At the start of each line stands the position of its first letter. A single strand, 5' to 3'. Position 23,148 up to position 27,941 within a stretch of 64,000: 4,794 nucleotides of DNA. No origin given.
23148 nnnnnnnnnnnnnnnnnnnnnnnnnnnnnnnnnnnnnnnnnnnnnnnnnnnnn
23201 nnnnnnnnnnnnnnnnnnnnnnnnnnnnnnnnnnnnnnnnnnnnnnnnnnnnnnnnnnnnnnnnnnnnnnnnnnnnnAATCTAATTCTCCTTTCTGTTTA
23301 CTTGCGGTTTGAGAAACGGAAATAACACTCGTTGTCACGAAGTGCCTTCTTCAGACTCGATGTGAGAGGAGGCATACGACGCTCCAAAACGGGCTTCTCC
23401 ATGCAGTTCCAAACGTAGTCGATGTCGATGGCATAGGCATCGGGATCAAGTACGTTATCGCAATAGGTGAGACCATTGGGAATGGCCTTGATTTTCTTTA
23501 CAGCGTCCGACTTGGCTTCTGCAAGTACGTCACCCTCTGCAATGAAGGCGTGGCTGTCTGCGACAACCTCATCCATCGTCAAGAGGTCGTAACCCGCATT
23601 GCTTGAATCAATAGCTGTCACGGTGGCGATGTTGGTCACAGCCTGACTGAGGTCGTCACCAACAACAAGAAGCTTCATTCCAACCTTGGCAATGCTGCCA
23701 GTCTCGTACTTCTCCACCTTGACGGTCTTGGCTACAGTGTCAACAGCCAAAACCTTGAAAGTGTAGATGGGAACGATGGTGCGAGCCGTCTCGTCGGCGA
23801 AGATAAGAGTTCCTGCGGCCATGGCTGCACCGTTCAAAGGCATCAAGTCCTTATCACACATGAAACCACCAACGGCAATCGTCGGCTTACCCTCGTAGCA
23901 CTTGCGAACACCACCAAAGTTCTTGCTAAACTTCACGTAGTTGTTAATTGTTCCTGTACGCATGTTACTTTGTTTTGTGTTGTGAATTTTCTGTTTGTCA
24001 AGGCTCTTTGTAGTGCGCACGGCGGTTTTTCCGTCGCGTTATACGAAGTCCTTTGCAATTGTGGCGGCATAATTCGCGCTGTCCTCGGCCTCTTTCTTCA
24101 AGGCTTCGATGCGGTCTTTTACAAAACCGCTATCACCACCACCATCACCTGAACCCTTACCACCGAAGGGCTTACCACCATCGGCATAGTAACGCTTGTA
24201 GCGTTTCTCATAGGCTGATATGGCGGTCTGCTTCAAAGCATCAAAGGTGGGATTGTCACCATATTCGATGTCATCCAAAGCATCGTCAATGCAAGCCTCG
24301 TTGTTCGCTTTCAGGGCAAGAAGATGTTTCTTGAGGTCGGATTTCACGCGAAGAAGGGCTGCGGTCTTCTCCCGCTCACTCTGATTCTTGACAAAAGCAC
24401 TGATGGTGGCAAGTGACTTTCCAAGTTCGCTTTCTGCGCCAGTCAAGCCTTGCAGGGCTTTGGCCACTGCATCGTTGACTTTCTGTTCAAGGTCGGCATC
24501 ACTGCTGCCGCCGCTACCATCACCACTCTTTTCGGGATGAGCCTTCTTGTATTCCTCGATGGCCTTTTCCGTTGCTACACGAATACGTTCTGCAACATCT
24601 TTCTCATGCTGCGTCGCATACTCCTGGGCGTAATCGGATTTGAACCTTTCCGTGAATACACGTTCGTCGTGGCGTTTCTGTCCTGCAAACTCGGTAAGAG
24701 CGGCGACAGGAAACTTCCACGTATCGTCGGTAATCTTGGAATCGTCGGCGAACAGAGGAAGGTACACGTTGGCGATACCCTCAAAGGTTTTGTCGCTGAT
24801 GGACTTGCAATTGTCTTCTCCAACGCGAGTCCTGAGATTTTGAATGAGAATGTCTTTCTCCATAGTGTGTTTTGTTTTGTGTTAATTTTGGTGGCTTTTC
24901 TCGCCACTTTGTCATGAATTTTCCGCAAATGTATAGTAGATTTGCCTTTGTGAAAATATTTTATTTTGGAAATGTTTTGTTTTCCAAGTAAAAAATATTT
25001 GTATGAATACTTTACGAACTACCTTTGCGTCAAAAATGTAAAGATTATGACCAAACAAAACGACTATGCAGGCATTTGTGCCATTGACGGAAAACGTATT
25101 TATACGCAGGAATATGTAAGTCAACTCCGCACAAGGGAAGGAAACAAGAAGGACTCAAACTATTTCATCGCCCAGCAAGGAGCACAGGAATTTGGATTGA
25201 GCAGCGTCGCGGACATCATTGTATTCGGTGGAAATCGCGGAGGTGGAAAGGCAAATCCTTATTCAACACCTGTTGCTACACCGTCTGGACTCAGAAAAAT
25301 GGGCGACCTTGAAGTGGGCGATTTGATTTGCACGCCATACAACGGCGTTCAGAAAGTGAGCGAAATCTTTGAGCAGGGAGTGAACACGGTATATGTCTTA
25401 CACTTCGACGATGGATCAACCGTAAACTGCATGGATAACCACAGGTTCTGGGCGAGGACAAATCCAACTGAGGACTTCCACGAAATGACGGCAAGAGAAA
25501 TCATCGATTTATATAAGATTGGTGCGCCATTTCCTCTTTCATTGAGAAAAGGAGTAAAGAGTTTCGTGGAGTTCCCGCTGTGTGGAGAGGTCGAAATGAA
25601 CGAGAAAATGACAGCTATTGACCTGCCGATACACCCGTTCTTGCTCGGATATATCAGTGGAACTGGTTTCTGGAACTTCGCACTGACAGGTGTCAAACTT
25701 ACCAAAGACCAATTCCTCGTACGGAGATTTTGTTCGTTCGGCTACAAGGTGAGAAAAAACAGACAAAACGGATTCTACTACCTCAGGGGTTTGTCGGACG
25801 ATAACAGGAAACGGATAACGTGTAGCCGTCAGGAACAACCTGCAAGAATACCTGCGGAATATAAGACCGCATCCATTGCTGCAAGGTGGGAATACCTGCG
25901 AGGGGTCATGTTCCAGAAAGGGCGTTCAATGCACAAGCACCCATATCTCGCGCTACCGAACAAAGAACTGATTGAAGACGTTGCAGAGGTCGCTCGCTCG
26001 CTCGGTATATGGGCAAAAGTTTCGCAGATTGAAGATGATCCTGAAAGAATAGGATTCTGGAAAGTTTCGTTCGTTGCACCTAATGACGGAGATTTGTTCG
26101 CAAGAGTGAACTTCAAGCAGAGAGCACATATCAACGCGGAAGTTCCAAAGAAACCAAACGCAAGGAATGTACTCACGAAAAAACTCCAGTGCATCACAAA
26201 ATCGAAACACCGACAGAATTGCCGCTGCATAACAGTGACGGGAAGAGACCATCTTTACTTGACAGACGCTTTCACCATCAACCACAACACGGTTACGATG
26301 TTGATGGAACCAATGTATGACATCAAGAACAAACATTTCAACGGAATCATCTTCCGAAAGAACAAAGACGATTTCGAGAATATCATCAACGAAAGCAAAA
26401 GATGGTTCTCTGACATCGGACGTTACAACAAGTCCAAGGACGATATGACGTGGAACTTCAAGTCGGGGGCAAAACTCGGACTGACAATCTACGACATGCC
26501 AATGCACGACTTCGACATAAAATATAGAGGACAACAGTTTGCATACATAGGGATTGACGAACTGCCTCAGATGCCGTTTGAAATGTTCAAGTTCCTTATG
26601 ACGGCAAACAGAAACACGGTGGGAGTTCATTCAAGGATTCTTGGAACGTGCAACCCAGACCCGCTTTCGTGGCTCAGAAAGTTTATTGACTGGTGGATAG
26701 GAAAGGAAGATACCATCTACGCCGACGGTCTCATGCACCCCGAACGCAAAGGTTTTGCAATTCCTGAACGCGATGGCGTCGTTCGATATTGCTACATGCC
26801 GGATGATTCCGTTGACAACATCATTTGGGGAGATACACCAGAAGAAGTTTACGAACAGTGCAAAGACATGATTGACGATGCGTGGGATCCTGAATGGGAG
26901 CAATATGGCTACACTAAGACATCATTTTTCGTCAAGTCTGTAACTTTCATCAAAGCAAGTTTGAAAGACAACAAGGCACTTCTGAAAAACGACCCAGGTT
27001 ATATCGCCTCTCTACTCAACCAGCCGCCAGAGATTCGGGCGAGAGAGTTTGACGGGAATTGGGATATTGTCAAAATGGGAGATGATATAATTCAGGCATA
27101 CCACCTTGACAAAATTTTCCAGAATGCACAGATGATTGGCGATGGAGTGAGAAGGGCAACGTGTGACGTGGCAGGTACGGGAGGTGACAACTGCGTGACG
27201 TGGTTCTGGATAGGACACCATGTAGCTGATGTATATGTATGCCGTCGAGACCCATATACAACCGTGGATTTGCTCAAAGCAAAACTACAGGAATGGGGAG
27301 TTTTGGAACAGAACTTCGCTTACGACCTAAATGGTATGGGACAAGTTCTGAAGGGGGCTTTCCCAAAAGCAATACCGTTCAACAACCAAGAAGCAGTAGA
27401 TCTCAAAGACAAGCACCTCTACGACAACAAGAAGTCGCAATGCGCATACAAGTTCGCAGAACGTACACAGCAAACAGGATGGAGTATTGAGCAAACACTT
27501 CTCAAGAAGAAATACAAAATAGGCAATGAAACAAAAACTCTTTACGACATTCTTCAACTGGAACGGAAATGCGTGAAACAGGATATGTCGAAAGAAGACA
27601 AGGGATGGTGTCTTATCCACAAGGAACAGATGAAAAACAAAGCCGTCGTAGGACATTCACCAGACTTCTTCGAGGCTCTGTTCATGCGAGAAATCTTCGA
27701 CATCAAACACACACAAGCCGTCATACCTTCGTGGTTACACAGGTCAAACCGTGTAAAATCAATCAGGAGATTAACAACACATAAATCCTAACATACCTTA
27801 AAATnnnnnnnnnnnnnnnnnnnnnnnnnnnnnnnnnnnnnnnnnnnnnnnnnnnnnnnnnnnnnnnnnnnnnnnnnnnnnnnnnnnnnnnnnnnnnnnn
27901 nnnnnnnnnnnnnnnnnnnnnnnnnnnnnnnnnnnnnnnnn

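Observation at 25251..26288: Class-3-like intein with a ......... endonuclease splitting the terminase Walker A motif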

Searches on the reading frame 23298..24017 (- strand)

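Call 64: search_protein_families(library=phrogs, proteins=[window:23298-24017:-], max_evalue=0.001)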
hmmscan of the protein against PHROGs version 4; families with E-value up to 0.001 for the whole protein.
window:23298-24017:- (239 aa): 1 family
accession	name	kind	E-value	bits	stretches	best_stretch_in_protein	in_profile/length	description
phrog_9196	-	unknown function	1.4e-13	52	1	44-229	25-192/205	-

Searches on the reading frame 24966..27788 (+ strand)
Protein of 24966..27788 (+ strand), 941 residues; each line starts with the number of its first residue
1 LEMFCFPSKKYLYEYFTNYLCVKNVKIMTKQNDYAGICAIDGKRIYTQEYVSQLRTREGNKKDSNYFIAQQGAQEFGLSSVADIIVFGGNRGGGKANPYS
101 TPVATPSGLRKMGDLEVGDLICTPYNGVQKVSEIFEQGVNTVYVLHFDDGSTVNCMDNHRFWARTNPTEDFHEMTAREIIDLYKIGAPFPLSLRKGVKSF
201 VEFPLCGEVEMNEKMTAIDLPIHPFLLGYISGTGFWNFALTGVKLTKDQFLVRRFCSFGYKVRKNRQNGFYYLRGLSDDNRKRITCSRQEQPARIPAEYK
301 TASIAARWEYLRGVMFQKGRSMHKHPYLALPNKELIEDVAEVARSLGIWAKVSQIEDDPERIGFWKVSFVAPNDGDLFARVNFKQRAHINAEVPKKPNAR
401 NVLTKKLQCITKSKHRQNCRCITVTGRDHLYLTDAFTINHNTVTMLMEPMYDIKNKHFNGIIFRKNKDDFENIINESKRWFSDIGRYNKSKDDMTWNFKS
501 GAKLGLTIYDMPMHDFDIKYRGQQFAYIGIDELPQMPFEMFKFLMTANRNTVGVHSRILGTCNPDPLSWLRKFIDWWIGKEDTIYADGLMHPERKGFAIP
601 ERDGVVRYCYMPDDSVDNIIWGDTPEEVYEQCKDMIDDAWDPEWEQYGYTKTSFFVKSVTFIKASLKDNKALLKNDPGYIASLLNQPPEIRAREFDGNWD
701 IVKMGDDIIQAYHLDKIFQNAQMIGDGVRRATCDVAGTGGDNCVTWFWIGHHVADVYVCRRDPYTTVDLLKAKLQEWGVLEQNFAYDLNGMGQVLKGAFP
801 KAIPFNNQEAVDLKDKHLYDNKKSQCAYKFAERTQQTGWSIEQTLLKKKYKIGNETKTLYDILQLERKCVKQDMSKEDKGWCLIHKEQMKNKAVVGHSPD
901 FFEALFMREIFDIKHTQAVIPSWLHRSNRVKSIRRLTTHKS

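Call 4: search_protein_families(library=pfam, proteins=[window:24966-27788:+], max_evalue=1)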
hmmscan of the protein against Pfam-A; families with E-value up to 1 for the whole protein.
window:24966-27788:+ (941 aa): 4 families
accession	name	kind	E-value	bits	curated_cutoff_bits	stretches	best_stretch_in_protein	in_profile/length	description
PF03237.21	Terminase_6N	-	2.1e-11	44.3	22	1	442-699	11-200/215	Terminase large subunit, T4likevirus-type, N-terminal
PF13403.11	Hint_2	-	0.0039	18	28.4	1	101-139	7-45/147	Hint domain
PF05204.19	Hom_end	-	0.021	15.4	21.1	1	295-356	2-66/110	Homing endonuclease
PF01329.24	Pterin_4a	-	0.27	11.8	26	0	865-940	3-73/91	Pterin 4 alpha carbinolamine dehydratase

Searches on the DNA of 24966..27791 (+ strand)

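Call 9: search_dna_similar(query=window:24966-27791:+, collection=phages, mode=distant, max_rows=20)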
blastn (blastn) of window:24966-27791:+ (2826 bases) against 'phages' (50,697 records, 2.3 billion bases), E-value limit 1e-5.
Records with a match: 2; places in all: 2; records where one place covers at least 80% of the query: 0.
Best place of each record, by identity: 60-80% 2.
By first word of the organism name: Bacteroides 2.
By host as written in the record: - 2.
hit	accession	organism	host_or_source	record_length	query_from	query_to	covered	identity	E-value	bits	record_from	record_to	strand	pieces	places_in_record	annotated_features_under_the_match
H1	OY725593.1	Bacteroides phage LoVEphage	-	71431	1860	1993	5%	70.9%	3e-6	61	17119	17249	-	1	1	terminase large subunit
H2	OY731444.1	Bacteroides phage LoVEphage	-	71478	1860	1993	5%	70.9%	3e-6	61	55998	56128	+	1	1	terminase large subunit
